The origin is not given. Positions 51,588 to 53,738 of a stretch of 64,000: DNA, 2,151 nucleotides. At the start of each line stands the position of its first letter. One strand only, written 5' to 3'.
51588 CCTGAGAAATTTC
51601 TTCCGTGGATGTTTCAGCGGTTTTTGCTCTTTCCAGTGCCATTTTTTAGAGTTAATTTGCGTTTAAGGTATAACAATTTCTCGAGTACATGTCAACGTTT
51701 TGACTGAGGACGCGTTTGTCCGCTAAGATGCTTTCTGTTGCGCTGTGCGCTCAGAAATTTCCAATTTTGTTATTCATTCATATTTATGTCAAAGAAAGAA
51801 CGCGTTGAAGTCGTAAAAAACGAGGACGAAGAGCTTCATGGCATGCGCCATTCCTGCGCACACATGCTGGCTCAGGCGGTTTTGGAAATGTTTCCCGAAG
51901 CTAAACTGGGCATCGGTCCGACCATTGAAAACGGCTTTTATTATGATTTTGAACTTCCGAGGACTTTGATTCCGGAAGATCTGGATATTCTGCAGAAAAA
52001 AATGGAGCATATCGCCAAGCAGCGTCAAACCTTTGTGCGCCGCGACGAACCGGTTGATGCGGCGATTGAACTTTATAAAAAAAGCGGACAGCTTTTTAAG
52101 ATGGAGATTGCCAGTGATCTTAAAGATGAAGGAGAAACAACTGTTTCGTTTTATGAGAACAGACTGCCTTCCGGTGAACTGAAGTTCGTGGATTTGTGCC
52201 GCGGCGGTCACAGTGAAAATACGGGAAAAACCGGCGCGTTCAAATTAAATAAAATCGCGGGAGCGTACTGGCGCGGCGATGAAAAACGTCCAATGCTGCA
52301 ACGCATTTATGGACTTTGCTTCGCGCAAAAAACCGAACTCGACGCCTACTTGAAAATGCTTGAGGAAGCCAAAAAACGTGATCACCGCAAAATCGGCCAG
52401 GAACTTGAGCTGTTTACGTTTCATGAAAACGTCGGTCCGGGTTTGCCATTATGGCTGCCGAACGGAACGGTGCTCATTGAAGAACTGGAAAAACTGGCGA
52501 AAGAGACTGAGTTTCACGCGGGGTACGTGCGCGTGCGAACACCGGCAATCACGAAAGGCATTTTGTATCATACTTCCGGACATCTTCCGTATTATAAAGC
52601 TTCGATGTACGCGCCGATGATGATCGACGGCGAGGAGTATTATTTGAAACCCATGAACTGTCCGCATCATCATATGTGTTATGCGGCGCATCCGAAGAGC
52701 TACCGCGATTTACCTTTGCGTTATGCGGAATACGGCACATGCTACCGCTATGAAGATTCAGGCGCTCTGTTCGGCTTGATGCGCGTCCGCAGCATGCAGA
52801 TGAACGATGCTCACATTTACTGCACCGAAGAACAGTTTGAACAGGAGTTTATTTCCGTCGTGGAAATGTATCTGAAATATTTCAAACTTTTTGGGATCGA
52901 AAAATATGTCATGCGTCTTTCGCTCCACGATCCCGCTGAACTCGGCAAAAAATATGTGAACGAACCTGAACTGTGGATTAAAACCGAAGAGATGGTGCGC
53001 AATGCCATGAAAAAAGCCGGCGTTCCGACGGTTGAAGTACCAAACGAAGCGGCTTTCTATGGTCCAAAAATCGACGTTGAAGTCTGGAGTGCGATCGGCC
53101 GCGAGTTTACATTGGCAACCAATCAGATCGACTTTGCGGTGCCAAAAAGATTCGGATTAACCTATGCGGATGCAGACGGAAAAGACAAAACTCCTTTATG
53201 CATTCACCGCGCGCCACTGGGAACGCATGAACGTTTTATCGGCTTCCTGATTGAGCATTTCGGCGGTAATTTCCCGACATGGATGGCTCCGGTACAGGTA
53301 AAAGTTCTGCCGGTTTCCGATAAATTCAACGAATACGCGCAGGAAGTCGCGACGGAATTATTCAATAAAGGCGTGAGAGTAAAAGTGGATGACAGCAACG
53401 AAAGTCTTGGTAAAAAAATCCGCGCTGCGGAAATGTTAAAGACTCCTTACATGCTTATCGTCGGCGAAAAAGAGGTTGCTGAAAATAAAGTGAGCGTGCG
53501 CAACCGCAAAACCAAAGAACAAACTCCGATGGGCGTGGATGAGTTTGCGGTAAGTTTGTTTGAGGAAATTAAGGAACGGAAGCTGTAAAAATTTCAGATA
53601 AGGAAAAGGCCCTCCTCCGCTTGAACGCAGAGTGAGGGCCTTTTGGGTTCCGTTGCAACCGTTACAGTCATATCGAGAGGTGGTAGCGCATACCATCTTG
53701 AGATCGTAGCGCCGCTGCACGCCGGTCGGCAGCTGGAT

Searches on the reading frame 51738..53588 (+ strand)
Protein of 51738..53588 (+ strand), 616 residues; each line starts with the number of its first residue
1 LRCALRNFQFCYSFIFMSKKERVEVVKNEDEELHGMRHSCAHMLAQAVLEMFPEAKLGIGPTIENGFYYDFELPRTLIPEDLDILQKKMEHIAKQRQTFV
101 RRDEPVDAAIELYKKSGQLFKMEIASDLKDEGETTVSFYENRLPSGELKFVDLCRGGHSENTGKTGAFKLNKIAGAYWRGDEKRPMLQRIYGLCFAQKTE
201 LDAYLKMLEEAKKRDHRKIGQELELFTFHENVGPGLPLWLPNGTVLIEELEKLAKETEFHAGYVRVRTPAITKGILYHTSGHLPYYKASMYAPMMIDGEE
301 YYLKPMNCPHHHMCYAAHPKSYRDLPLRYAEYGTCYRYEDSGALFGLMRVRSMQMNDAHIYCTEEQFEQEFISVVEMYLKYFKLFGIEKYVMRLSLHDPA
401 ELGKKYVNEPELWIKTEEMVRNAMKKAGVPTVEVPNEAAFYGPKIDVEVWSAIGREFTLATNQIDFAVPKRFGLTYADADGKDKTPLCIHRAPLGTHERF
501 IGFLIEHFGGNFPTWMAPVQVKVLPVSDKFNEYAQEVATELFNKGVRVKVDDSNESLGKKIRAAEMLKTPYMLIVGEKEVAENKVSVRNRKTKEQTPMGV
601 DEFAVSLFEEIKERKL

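Call 49: search_protein_families(library=pfam, proteins=[window:51738-53588:+], max_evalue=0.00001)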
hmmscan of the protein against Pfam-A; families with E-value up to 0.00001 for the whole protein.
window:51738-53588:+ (616 aa): 3 families
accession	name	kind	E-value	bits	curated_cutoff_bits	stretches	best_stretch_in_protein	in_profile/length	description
PF00587.30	tRNA-synt_2b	-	2.1e-41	142.4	29.3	1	298-508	8-179/179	tRNA synthetase class II core domain (G, H, P, S and T)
PF03129.25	HGTP_anticodon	-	2.5e-28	98.5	21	1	520-604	1-88/94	Anticodon binding domain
PF07973.19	tRNA_SAD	-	7.5e-10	39.1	24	1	150-191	10-44/44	Threonyl and Alanyl tRNA synthetase second additional domain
